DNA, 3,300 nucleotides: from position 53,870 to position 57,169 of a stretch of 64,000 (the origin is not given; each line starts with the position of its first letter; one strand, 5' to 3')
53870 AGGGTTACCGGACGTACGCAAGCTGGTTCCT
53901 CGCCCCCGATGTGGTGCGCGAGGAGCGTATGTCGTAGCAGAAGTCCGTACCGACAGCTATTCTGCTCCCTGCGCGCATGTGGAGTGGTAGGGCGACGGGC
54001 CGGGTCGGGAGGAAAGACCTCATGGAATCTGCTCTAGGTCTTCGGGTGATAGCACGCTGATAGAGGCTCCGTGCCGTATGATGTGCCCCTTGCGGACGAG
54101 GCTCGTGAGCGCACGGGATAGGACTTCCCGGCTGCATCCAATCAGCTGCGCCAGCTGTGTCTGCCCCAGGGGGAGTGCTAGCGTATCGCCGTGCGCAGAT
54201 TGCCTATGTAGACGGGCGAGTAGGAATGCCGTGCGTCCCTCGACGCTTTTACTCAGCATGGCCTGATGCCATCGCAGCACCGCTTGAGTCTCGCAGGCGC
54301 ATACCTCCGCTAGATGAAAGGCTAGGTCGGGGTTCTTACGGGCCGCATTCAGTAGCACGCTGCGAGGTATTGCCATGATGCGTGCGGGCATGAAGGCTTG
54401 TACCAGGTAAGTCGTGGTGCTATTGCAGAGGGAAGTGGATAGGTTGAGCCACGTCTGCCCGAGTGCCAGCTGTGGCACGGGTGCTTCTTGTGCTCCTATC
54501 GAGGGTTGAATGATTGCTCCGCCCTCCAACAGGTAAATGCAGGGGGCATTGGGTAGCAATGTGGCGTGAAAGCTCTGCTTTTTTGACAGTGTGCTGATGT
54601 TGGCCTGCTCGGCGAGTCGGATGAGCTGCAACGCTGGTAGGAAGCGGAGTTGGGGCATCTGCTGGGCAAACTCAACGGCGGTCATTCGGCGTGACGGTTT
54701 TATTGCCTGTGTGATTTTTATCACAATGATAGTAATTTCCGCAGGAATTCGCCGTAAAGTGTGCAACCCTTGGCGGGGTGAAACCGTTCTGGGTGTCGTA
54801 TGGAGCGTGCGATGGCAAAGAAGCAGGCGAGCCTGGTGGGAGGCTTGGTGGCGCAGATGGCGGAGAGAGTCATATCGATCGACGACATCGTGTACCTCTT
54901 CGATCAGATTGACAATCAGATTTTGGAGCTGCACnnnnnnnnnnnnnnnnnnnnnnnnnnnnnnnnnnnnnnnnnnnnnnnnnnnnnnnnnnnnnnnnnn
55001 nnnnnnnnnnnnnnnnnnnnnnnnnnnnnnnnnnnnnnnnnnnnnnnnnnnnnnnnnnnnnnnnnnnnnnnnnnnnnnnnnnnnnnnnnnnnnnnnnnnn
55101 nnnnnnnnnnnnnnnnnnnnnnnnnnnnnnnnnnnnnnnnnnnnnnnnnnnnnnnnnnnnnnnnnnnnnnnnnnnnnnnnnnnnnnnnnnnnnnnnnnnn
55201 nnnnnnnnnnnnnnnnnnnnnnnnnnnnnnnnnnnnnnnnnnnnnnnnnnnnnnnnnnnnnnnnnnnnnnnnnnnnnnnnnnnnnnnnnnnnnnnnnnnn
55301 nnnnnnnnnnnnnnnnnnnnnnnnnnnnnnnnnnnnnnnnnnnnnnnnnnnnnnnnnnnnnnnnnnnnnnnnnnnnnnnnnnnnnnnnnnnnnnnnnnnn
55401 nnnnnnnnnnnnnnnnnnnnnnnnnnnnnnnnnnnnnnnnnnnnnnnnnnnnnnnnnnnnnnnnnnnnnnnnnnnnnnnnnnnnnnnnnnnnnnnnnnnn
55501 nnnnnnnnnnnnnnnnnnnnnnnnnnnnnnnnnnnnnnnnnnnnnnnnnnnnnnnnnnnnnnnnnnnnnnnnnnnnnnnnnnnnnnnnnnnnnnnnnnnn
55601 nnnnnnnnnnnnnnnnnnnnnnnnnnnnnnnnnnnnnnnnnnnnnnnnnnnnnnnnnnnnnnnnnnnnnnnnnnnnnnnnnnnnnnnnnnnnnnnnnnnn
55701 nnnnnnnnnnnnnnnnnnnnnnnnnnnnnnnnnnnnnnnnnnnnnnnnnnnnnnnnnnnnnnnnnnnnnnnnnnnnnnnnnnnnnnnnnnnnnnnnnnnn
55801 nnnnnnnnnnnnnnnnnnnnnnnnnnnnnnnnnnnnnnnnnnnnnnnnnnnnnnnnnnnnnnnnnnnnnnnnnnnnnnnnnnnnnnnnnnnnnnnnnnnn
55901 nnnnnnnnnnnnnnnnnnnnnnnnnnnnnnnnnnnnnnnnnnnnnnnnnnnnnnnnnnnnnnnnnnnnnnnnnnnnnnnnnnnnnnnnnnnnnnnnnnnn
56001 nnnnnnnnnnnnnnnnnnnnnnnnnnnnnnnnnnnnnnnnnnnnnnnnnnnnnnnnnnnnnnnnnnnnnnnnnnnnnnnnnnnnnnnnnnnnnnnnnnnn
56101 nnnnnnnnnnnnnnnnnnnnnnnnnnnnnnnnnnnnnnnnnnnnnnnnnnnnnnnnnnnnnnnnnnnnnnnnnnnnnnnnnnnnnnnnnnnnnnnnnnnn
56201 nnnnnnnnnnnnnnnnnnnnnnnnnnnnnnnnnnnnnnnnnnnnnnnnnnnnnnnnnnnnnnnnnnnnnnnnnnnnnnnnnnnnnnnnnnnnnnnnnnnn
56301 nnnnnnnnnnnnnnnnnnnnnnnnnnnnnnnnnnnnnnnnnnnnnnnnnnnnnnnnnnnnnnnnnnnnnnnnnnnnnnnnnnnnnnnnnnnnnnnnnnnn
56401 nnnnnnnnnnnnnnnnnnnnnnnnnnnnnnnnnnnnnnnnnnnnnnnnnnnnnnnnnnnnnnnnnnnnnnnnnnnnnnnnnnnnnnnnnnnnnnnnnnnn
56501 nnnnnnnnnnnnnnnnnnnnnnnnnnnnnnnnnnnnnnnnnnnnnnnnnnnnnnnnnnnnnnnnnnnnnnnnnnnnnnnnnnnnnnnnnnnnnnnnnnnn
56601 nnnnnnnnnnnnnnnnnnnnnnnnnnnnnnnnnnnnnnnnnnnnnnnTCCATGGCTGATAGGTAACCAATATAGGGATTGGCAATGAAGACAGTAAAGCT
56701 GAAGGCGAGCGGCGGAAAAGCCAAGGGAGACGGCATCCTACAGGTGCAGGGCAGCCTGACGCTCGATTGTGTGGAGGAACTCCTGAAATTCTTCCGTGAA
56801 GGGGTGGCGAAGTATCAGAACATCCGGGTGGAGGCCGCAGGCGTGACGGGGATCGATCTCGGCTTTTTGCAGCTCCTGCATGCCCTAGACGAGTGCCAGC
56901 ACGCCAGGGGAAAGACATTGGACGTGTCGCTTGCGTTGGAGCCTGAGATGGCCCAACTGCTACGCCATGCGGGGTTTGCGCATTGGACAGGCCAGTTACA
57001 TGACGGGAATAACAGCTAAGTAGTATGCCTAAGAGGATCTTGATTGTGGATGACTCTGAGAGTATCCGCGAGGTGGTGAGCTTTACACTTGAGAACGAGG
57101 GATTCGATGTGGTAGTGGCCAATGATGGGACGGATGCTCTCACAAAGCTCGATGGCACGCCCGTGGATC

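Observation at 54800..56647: The 615-aa first gene may be a cryptic receptor/scaffold carrying a CheZ-like DxxxQ signature and a CheZ-like acidic C-terminal peptide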

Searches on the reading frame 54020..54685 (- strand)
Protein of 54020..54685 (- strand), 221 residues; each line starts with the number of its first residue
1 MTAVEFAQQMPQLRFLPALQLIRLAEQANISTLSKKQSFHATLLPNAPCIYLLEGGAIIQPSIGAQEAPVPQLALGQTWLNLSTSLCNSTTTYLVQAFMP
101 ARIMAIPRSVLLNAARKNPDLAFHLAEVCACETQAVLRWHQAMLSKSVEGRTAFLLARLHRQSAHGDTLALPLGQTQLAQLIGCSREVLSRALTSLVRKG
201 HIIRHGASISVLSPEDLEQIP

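Call 62: search_protein_families(library=pfam, proteins=[window:54020-54685:-], max_evalue=0.0001)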
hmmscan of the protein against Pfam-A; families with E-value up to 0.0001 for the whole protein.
window:54020-54685:- (221 aa): 1 family
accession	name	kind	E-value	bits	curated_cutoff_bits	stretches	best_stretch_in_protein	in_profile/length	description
PF13545.12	HTH_Crp_2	-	1e-13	51.4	27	1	151-220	2-70/70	Crp-like helix-turn-helix domain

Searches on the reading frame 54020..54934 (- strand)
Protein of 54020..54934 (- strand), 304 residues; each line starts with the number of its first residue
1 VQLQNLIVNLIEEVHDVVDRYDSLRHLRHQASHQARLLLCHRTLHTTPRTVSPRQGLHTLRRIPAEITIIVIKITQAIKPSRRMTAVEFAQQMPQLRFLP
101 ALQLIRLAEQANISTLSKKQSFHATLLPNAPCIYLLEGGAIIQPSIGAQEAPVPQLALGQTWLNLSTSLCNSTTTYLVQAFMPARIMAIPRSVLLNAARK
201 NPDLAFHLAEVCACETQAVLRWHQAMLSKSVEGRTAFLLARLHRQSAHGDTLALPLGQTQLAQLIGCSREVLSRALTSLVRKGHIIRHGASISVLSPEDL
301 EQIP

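Call 3: search_protein_families(library=pfam, proteins=[window:54020-54934:-], max_evalue=0.1)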
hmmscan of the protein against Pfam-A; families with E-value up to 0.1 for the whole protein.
window:54020-54934:- (304 aa): 7 families
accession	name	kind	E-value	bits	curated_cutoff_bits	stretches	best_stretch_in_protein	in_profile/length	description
PF13545.12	HTH_Crp_2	-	1.4e-13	51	27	1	234-303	2-70/70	Crp-like helix-turn-helix domain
PF00325.26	Crp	-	0.00083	19.5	21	1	254-285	1-32/32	Bacterial regulatory proteins, crp family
PF25213.1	HVO_A0261_N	-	0.0033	17.7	35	1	235-289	4-58/86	HVO_A0261 N-terminal domain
PF00392.27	GntR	-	0.0066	16.5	27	1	257-288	26-57/64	Bacterial regulatory proteins, gntR family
PF13730.12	HTH_36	-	0.007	16.6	25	1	249-285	21-55/55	Helix-turn-helix domain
PF01047.28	MarR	-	0.02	15.2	24.6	0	255-287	17-49/59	MarR family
PF12802.13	MarR_2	-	0.022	15.4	27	1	258-287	23-52/61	MarR family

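Call 4: search_protein_families(library=ncbifam, proteins=[window:54020-54934:-], max_evalue=0.1)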
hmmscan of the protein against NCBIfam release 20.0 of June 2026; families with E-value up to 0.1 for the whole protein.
window:54020-54934:- (304 aa): 8 families
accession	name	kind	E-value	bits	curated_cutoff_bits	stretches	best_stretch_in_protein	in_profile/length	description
NF050815.1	TransActFtrBCaul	equivalog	1.2e-13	50.9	300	1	92-302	13-221/251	transcriptional activator FtrB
NF006901.0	PRK09392.1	equivalog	2.2e-10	40.3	211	1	169-303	87-220/236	transcriptional activator FtrB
NF008732.0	PRK11753.1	equivalog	1.4e-06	27.9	266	1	175-294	88-210/214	cAMP-activated global transcriptional regulator CRP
NF050806.1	TransRegFixKCaul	equivalog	7.5e-06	25.3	300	1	179-285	88-194/215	transcriptional regulator FixK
NF045989.1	TransRegFnrLRhodb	equivalog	0.0004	19.7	300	1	174-288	96-218/245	transcriptional regulator FnrL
TIGR02018.2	his_ut_repres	equivalog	0.006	16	220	1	259-288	27-56/226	histidine utilization transcriptional repressor HutC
TIGR01610.1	phage_O_Nterm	equivalog_domain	0.049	14.1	45.5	0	255-291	47-83/95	phage replication protein O, N-terminal domain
TIGR03697.1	NtcA_cyano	equivalog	0.078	12.7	244.95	0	172-301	56-189/193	global nitrogen regulator NtcA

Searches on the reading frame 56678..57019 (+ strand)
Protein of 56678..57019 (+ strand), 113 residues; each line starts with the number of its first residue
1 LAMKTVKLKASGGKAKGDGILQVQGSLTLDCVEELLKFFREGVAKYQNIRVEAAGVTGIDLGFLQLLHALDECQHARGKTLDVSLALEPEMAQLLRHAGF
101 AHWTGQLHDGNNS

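Call 3: search_protein_families(library=pfam, proteins=[window:56678-57019:+], max_evalue=0.1)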
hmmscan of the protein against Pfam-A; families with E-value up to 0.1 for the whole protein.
window:56678-57019:+ (113 aa): 1 family
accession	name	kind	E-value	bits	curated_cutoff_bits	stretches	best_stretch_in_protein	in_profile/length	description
PF13466.11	STAS_2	-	6.4e-11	42.7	29.2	1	21-100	1-79/80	STAS domain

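Call 4: search_protein_families(library=ncbifam, proteins=[window:56678-57019:+], max_evalue=0.1)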
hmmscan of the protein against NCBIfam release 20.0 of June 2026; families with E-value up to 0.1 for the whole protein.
window:56678-57019:+ (113 aa): 1 family
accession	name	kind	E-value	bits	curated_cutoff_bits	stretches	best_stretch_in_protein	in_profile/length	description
NF008660.1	PRK11660.1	equivalog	0.062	11.6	614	1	18-107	465-552/572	C4-dicarboxylic acid transporter DauA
